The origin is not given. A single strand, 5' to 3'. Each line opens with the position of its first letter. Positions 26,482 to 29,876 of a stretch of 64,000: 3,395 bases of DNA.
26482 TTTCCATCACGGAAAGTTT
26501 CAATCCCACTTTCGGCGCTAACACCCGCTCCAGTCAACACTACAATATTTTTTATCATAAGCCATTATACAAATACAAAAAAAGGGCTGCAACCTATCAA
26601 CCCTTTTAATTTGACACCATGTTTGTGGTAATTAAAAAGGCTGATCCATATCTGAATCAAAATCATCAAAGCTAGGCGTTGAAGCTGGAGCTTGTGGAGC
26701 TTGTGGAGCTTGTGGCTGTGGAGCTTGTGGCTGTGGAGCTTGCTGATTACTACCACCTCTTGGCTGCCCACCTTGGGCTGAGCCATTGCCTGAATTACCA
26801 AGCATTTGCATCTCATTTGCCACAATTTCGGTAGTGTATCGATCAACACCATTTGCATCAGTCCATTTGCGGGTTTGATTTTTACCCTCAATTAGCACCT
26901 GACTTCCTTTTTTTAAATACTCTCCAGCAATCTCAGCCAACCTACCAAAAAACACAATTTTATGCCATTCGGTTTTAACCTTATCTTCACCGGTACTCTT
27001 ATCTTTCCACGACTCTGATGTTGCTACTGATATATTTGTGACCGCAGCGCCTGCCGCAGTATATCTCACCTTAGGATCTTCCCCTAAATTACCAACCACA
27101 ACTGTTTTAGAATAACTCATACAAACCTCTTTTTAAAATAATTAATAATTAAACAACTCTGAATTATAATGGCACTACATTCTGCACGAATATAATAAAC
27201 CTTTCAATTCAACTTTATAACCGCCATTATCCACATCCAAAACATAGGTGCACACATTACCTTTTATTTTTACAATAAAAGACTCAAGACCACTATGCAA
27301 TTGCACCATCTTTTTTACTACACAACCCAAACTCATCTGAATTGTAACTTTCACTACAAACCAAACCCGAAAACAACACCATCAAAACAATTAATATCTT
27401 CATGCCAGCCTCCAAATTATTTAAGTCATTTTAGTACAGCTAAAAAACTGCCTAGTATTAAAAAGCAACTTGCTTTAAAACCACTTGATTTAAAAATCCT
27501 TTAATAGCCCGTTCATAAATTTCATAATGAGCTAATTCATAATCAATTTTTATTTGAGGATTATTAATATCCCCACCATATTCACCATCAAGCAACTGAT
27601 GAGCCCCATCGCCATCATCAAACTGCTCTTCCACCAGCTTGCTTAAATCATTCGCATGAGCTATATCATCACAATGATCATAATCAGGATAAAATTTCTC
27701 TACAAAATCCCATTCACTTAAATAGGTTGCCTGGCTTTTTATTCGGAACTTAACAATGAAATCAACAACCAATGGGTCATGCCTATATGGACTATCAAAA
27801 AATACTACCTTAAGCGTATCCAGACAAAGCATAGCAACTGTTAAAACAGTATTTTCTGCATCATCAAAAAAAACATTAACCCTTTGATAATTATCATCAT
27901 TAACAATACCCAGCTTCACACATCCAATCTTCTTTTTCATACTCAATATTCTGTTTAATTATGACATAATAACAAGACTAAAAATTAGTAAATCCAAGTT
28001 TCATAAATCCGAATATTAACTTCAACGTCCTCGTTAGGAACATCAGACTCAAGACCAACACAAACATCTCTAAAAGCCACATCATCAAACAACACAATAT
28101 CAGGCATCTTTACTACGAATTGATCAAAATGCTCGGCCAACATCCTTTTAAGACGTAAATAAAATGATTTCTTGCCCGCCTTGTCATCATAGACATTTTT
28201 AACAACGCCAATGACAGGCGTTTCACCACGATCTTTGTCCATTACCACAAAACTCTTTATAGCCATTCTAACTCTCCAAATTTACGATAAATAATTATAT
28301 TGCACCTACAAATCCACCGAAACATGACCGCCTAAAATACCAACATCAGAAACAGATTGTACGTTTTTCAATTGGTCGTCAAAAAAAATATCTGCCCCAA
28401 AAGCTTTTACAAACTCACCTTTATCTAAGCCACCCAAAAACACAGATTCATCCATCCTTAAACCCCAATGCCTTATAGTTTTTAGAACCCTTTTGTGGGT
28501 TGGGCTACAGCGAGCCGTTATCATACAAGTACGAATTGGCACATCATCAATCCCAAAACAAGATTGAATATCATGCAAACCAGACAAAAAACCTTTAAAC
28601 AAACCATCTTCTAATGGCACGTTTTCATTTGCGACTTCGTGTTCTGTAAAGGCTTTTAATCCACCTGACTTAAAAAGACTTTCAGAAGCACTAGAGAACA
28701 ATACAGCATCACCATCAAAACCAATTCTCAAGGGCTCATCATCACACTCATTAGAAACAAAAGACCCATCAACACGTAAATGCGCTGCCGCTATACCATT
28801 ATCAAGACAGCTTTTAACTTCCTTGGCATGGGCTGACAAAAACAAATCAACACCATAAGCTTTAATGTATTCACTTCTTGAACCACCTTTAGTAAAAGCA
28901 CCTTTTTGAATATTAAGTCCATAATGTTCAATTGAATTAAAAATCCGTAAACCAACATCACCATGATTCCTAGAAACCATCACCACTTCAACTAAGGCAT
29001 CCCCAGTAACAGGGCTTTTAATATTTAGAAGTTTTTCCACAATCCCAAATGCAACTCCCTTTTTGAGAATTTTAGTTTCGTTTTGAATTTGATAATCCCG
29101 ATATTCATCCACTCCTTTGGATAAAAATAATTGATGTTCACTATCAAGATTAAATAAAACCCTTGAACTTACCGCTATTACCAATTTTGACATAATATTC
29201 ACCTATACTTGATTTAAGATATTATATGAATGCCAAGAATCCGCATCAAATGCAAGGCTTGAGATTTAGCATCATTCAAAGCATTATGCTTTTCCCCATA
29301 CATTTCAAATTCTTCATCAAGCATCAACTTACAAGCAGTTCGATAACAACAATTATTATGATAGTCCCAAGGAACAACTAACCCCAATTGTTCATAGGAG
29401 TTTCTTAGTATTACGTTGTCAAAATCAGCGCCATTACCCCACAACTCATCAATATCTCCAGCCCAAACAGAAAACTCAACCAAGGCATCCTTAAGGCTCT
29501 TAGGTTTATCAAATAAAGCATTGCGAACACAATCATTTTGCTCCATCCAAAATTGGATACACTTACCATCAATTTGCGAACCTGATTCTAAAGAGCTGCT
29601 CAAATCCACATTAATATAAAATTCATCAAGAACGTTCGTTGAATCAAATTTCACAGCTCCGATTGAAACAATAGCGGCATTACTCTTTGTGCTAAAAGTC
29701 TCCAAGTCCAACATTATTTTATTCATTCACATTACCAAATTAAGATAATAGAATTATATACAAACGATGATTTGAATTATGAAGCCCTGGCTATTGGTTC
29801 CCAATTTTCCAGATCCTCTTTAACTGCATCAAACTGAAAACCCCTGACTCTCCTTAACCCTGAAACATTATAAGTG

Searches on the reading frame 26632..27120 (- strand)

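Call 66: search_protein_families(library=phrogs, proteins=[window:26632-27120:-], max_evalue=0.001)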
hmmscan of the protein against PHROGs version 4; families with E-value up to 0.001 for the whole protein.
window:26632-27120:- (162 aa): 2 families
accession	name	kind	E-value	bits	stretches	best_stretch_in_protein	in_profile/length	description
phrog_44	-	DNA, RNA and nucleotide metabolism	8.9e-52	177.5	1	4-146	88-231/271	single strand DNA binding protein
phrog_25370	-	unknown function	1.1e-06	29.2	1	7-47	6-45/48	-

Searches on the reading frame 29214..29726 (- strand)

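Call 66: search_protein_families(library=phrogs, proteins=[window:29214-29726:-], max_evalue=0.001)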
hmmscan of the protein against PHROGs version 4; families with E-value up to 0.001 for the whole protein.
window:29214-29726:- (170 aa): 7 families
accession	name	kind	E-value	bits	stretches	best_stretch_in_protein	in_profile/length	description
phrog_255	-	DNA, RNA and nucleotide metabolism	1.7e-48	166.7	1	1-164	180-359/436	exonuclease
phrog_14078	-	unknown function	3.7e-27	96.5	1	3-161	83-251/264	-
phrog_2082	-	DNA, RNA and nucleotide metabolism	9.2e-23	81.4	1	2-164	641-813/823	exonuclease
phrog_20376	-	DNA, RNA and nucleotide metabolism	2.5e-20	73.7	1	3-163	349-519/530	exonuclease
phrog_8783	-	unknown function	1.2e-16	61.5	1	94-160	28-100/114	-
phrog_192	-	DNA, RNA and nucleotide metabolism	1.7e-10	41.8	1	2-164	107-271/397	DNA polymerase exonuclease subunit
phrog_2259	-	DNA, RNA and nucleotide metabolism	0.00018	22.1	1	2-155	7-164/186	Rnase H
